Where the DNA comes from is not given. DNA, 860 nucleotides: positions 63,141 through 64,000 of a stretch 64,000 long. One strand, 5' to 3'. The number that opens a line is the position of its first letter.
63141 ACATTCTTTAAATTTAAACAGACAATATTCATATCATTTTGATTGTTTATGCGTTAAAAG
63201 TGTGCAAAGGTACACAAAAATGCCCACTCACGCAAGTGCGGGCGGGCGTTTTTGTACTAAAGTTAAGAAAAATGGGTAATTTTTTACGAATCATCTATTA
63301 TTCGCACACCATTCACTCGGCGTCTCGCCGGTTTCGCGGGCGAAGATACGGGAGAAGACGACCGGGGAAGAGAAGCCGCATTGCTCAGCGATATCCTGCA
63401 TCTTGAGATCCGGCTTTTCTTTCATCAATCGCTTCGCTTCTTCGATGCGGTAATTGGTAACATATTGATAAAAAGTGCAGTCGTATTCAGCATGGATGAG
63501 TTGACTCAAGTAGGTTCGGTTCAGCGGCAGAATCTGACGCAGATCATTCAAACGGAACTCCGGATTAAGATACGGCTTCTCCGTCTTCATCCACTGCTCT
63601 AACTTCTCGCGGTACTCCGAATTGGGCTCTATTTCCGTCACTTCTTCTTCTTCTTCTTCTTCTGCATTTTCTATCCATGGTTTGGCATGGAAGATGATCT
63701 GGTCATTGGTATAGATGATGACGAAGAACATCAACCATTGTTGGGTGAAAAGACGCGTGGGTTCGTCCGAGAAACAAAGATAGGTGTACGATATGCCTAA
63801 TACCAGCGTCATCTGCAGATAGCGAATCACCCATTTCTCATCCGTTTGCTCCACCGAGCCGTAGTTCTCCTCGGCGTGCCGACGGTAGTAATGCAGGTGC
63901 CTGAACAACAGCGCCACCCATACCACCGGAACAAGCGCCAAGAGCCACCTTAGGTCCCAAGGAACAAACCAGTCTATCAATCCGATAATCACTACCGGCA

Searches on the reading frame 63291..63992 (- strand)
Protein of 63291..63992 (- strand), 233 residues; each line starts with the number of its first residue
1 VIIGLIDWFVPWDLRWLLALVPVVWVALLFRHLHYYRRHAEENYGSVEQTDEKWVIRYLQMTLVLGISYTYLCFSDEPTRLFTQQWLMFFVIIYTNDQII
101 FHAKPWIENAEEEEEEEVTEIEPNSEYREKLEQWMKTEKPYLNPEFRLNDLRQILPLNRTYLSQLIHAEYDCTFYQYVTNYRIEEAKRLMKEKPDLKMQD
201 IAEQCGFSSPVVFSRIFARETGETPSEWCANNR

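Call 6: search_protein_families(library=pfam, proteins=[window:63291-63992:-], max_evalue=1)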
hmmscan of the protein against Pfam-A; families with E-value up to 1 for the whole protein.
window:63291-63992:- (233 aa): 3 families
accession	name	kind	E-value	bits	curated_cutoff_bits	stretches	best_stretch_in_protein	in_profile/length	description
PF12833.13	HTH_18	-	5.5e-20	71.9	33.6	1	155-228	5-77/80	Helix-turn-helix domain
PF00165.29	HTH_AraC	-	6.1e-12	45.8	26.6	1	195-228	8-40/42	Bacterial regulatory helix-turn-helix proteins, AraC family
PF13412.12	HTH_24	-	0.034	14.2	21.9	1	189-216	11-38/48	Winged helix-turn-helix DNA-binding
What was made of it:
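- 63291..64000 (-): C-terminal 233 aa of a membrane-embedded AraC/XylS-type regulator. The full protein is 392 aa and its start lies beyond the window end. It includes a poly-Glu linker encoded by (CTT)7.7 at 63641-63663. HTH_18 E 5.5e-20 and HTH_AraC E 6e-12 (call 6).
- On AraC/XylS transcription regulators (upstream gene): 71.9 bits against a cut-off of 33.6, and 45.8 against 26.6 (call 6).
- Checked: The upstream ORF 63291..63992 (-) matches HTH_18 (E 5.5e-20) and HTH_AraC (call 6).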

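Call 7: search_protein_families(library=ncbifam, proteins=[window:63291-63992:-], max_evalue=1)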
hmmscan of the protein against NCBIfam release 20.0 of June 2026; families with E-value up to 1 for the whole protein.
window:63291-63992:- (233 aa): 27 families (the best 25 are shown)
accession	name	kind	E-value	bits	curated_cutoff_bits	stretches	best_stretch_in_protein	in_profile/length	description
NF047455.1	TF_Staph_AryK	equivalog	5.8e-12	44.7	850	1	129-229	157-256/759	transcriptional regulator AryK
TIGR04094.1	adjacent_YSIRK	equivalog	1.8e-11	43.6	200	1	142-228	298-382/383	YSIRK-targeted surface antigen transcriptional regulator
NF047788.1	TransRegPocR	equivalog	7.3e-11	41.9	500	1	111-229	171-288/296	transcriptional regulator PocR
NF010027.0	PRK13502.1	equivalog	3.2e-10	39.9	384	1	142-229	189-275/282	HTH-type transcriptional activator RhaR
NF049932.1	TranspRegBtr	equivalog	1.6e-09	36.9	900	1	147-229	182-263/531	bacillibactin transport transcriptional regulator Btr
NF007860.0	PRK10572.1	equivalog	2e-09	36.7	208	1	139-231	193-284/292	arabinose operon transcriptional regulator AraC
NF010026.0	PRK13501.1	equivalog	3.5e-09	36.3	363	1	129-229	176-275/290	HTH-type transcriptional activator RhaR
NF010025.2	PRK13500.1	equivalog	9.1e-09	35.3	525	1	143-231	190-277/282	HTH-type transcriptional activator RhaR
NF049968.1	QhpR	equivalog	1.3e-07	31.1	250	1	171-228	227-283/284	AraC-like transcriptional regulator QhpR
NF050186.1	TransRegGliRPseudo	equivalog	1.1e-06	28.3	570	1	171-231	276-336/338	AraC family transcriptional regulator GliR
NF052371.1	TransRegGbdRPseu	equivalog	1.5e-06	27.5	480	1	130-226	226-321/365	choline metabolism transcriptional regulator GbdR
NF041686.2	ant_diox_reg_AndR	equivalog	2.5e-06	27.3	350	1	142-229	230-318/321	anthranilate 1,2-dioxygenase regulatory protein AndR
NF006902.0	PRK09393.1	equivalog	2.6e-06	26.8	425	1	125-228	216-318/327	transcriptional regulator FtrA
NF010028.0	PRK13503.1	equivalog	8.3e-06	25.4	288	1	154-227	196-268/278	HTH-type transcriptional activator RhaS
NF007633.0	PRK10296.1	equivalog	1.1e-05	25.1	264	1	148-228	192-271/280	transcriptional regulator ChbR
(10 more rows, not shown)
